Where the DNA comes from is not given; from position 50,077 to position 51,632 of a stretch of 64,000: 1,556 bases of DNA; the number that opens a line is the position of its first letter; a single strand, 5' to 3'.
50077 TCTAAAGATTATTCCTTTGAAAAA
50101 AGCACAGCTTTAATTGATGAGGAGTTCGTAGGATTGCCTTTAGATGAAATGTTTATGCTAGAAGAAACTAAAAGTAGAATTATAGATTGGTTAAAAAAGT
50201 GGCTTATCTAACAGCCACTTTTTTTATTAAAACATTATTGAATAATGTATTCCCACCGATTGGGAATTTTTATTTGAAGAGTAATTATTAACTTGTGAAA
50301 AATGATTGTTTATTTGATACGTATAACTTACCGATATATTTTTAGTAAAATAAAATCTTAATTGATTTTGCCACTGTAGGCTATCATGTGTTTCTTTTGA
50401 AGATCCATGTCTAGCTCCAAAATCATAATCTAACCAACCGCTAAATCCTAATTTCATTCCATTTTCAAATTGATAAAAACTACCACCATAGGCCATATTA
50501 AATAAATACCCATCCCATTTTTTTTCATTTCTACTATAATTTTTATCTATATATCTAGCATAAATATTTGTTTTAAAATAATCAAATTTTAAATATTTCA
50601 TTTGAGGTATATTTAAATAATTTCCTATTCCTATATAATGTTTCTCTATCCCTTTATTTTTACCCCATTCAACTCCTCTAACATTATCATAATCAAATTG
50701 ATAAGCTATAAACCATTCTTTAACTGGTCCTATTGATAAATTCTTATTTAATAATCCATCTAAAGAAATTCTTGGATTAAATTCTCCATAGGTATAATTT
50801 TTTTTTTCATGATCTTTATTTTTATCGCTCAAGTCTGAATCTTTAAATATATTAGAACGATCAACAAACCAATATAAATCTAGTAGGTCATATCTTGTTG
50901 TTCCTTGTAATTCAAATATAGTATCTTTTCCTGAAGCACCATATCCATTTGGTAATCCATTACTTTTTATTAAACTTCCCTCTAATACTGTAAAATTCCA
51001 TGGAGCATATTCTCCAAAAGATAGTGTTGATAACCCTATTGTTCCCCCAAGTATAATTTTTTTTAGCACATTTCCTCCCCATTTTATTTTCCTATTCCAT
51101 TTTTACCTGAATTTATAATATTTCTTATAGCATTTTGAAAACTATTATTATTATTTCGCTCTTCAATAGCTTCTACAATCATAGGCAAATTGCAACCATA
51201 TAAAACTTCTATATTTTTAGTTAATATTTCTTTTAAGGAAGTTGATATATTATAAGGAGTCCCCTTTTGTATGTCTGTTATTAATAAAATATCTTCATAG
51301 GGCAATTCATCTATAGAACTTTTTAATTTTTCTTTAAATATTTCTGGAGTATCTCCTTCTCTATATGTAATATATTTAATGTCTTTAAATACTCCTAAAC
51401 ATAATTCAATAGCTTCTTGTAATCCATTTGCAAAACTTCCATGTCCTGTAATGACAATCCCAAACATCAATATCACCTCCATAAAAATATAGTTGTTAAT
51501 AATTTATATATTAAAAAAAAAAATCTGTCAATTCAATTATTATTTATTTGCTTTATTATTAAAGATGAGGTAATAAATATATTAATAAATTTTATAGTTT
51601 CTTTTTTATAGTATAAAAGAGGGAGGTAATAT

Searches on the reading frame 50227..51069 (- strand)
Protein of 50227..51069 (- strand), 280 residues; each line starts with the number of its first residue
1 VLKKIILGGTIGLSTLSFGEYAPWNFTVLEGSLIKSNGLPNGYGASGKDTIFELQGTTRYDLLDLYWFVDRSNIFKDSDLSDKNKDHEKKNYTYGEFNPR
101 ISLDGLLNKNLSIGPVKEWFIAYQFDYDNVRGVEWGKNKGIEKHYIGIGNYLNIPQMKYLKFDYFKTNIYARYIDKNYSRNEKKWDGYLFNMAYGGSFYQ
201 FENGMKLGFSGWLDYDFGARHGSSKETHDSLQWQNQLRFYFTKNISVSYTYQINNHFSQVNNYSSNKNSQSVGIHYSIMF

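Call 11: search_protein_families(library=pfam, proteins=[window:50227-51069:-], max_evalue=0.001)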
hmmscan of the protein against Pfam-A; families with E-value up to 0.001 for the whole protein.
window:50227-51069:- (280 aa): 1 family
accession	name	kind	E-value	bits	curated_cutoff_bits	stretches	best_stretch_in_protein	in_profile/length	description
PF03502.19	Channel_Tsx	-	1.2e-32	114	27.2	1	45-278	21-240/244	Nucleoside-specific channel-forming protein, Tsx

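Call 40: search_protein_families(library=ncbifam, proteins=[window:50227-51069:-], max_evalue=0.001)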
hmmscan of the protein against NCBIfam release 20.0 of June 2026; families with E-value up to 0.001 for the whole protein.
window:50227-51069:- (280 aa): 1 family
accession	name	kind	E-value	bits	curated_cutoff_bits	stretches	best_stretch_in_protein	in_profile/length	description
NF011686.0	PRK15106.1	subfamily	1.3e-21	77.1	311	1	48-241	55-241/289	nucleoside-specific channel-forming protein Tsx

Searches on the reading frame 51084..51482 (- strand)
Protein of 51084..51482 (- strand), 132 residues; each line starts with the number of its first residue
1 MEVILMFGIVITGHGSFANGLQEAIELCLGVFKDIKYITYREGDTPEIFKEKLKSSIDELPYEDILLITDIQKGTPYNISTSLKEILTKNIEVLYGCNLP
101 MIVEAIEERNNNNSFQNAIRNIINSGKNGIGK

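Call 11: search_protein_families(library=pfam, proteins=[window:51084-51482:-], max_evalue=0.001)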
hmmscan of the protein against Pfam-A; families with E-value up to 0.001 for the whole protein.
window:51084-51482:- (132 aa): 1 family
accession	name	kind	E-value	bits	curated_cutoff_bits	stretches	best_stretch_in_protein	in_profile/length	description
PF03610.21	EIIA-man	-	2.1e-17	63.7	21.4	1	8-122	1-115/116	PTS system fructose IIA component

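Call 40: search_protein_families(library=ncbifam, proteins=[window:51084-51482:-], max_evalue=0.001)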
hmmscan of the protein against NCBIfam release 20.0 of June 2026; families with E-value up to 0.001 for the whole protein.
window:51084-51482:- (132 aa): 3 families
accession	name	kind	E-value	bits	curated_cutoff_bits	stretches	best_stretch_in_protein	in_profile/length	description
NF040761.1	AgaF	equivalog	5.6e-27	94.7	130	1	6-130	1-124/144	PTS galactosamine/N-acetylgalactosamine transporter subunit IIA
TIGR00824.1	EIIA-man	subfamily_domain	1.5e-19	70.2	98.35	1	6-120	1-114/116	mannose/fructose/sorbose PTS transporter subunit IIA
NF011670.1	PRK15088.1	equivalog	4e-18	65.5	400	1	7-130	3-126/323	PTS mannose transporter subunit IIAB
